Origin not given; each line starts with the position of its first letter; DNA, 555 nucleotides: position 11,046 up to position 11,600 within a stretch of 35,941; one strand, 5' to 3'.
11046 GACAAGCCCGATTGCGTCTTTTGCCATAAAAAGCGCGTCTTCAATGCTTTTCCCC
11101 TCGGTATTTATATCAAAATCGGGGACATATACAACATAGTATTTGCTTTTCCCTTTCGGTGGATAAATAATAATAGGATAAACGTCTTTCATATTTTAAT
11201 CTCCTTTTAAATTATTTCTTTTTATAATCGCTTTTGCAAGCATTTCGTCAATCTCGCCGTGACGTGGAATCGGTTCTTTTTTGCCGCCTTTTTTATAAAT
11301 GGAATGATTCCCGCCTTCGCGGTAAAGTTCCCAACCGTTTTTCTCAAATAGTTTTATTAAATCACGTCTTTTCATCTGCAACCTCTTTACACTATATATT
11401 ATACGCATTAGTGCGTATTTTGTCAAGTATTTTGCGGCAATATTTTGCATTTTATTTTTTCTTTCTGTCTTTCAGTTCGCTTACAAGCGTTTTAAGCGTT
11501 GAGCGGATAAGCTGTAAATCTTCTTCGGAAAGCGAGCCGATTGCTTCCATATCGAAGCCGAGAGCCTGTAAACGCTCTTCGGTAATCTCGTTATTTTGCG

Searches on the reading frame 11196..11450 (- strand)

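Call 32: search_protein_families(library=pfam, alignment_id=A2, max_evalue=0.001)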
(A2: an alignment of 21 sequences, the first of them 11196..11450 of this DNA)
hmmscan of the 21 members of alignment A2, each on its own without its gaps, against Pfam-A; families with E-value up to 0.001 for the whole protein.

A. member 1, window:11196-11450:- (84 aa): 1 family
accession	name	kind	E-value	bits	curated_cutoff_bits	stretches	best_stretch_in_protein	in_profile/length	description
PF07927.17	HicA_toxin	-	2.3e-13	50.5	27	1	29-78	2-55/58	HicA toxin of bacterial toxin-antitoxin,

B. families by the number of members that match (of 21 scanned): 9 families
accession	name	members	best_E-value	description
PF00436.31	SSB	1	9.2e-34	Single-strand binding protein family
PF06810.17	Phage_scaffold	1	1.3e-27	Phage capsid assembly scaffolding protein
PF06356.17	DUF1064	1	8.8e-17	Protein of unknown function (DUF1064)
PF07927.17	HicA_toxin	1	2.3e-13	HicA toxin of bacterial toxin-antitoxin,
PF01381.28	HTH_3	1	1.3e-07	Helix-turn-helix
PF13443.12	HTH_26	1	2.1e-05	Cro/C1-type HTH DNA-binding domain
PF18912.6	DZR_2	1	0.00024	Double zinc ribbon domain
PF13560.12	HTH_31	1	0.00043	Helix-turn-helix domain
PF12844.13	HTH_19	1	0.00082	Helix-turn-helix domain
